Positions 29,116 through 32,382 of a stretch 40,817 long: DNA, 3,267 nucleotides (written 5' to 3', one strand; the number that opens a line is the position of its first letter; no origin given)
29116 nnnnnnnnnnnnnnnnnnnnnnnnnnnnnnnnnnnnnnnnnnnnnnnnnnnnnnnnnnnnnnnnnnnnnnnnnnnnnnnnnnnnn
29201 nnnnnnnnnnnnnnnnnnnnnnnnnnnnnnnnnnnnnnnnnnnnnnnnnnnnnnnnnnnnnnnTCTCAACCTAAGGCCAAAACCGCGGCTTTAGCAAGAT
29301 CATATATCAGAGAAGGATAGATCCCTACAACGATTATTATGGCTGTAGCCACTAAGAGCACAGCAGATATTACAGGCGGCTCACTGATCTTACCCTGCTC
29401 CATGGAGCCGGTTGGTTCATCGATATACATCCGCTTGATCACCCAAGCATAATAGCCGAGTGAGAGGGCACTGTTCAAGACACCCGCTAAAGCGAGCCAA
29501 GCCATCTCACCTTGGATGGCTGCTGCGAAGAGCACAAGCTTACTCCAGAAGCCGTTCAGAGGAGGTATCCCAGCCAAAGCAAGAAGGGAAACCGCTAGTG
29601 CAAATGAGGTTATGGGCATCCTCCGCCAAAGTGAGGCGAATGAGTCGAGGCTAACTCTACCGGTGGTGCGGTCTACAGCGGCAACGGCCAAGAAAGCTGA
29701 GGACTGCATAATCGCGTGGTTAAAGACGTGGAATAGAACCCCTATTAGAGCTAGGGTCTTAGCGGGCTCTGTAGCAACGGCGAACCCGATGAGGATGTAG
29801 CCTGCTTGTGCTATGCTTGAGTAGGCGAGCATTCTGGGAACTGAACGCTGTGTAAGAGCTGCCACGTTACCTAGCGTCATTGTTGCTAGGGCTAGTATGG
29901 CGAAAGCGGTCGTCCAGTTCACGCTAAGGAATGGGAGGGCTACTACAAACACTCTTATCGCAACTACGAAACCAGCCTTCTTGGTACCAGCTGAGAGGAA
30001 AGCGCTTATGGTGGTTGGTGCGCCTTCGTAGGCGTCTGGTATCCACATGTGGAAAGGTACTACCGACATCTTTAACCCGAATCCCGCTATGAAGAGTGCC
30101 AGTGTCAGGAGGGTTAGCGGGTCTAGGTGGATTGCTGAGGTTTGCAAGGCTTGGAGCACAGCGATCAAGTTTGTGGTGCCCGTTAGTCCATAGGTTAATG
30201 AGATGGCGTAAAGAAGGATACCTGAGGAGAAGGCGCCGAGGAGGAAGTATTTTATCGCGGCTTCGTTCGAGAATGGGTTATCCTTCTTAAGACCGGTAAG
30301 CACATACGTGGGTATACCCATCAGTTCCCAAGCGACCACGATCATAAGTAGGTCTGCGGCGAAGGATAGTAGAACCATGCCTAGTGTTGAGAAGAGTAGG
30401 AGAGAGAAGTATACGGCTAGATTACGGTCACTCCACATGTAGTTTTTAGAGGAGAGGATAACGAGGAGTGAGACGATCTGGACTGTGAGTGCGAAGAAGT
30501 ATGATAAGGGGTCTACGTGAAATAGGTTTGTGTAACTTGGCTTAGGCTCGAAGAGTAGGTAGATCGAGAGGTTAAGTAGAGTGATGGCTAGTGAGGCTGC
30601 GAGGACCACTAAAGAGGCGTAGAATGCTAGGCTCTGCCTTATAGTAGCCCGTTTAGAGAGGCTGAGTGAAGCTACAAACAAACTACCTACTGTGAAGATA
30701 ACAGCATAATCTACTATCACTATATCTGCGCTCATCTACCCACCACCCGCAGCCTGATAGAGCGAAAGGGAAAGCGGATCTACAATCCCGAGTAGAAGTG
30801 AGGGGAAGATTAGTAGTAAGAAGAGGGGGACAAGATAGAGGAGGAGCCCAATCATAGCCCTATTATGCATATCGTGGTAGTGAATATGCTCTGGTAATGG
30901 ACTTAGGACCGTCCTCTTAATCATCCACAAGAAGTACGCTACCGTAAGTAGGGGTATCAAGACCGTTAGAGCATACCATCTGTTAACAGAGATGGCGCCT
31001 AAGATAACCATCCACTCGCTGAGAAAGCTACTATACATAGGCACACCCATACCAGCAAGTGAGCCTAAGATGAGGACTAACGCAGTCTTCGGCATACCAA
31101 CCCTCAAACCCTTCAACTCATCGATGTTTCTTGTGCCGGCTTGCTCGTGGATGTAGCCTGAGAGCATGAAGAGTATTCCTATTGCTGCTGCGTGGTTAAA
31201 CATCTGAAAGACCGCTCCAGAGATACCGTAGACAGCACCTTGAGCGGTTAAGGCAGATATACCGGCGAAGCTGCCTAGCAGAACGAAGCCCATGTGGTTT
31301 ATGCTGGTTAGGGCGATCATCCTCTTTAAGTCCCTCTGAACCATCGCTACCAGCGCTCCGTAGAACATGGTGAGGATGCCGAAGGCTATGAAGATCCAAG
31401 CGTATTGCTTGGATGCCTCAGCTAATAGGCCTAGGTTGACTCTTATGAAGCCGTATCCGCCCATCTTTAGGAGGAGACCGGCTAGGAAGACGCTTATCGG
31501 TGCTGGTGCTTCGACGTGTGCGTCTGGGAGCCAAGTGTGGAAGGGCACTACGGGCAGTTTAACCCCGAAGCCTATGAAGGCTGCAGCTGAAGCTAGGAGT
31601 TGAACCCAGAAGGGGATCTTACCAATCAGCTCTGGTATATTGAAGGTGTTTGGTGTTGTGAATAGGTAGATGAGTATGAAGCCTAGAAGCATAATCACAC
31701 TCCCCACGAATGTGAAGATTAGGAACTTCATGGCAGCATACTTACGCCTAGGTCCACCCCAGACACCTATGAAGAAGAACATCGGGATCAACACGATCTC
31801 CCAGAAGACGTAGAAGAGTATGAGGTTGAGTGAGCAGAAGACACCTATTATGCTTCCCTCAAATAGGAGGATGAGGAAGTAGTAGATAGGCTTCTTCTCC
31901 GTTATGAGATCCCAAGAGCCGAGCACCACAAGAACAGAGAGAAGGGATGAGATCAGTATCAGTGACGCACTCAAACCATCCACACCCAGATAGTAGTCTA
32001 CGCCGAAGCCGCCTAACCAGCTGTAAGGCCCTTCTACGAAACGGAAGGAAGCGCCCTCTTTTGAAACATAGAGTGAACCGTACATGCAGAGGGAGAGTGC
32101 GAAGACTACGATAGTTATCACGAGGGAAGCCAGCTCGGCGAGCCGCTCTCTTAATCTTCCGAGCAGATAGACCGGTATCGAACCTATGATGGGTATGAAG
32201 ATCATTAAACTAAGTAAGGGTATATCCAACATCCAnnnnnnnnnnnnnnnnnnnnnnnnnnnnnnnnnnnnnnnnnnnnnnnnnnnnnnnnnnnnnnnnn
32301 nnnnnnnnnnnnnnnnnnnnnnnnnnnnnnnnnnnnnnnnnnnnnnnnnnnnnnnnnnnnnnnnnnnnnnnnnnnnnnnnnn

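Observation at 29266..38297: Complex I operon encoding only membrane subunits: nuoA-H-J-K-M'-L-M-N with no room for nuoB/C/D/I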

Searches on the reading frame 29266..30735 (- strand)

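Call 3: search_protein_families(library=pfam, proteins=[window:29266-30735:-])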
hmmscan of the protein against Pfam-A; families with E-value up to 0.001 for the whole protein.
window:29266-30735:- (489 aa): 2 families
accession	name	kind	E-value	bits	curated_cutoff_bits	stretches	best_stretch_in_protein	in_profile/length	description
PF00361.26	Proton_antipo_M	-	1.6e-72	244.7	21.5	1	126-425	1-294/294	NADH:quinone oxidoreductase/Mrp antiporter, TM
PF00662.26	Proton_antipo_N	-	4.4e-06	26.9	24.5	1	72-110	13-51/51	NADH-Ubiquinone oxidoreductase (complex I), chain 5 N-terminus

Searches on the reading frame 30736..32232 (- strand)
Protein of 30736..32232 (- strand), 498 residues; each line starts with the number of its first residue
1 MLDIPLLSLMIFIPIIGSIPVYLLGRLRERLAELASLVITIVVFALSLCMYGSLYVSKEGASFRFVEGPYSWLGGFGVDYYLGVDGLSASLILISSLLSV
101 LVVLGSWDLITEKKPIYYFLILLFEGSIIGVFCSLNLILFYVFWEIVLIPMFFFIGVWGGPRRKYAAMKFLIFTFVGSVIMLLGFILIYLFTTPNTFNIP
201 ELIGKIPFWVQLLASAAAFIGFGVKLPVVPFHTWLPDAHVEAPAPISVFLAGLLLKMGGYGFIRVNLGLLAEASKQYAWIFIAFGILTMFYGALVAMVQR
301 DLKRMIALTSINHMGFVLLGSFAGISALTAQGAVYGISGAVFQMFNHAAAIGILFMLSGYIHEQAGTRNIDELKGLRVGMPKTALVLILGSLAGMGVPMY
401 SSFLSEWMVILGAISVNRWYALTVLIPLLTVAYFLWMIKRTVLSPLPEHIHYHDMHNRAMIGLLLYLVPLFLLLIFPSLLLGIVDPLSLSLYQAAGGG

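Call 3: search_protein_families(library=pfam, proteins=[window:30736-32232:-])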
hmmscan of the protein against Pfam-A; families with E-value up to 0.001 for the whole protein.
window:30736-32232:- (498 aa): 2 families
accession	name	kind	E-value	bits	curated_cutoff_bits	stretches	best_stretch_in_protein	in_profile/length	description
PF00361.26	Proton_antipo_M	-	5.1e-70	236.4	21.5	1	134-424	1-286/294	NADH:quinone oxidoreductase/Mrp antiporter, TM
PF01059.23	Oxidored_q5_N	-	0.00095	19.7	22.7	1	78-123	53-102/110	NADH-ubiquinone oxidoreductase chain 4, amino terminus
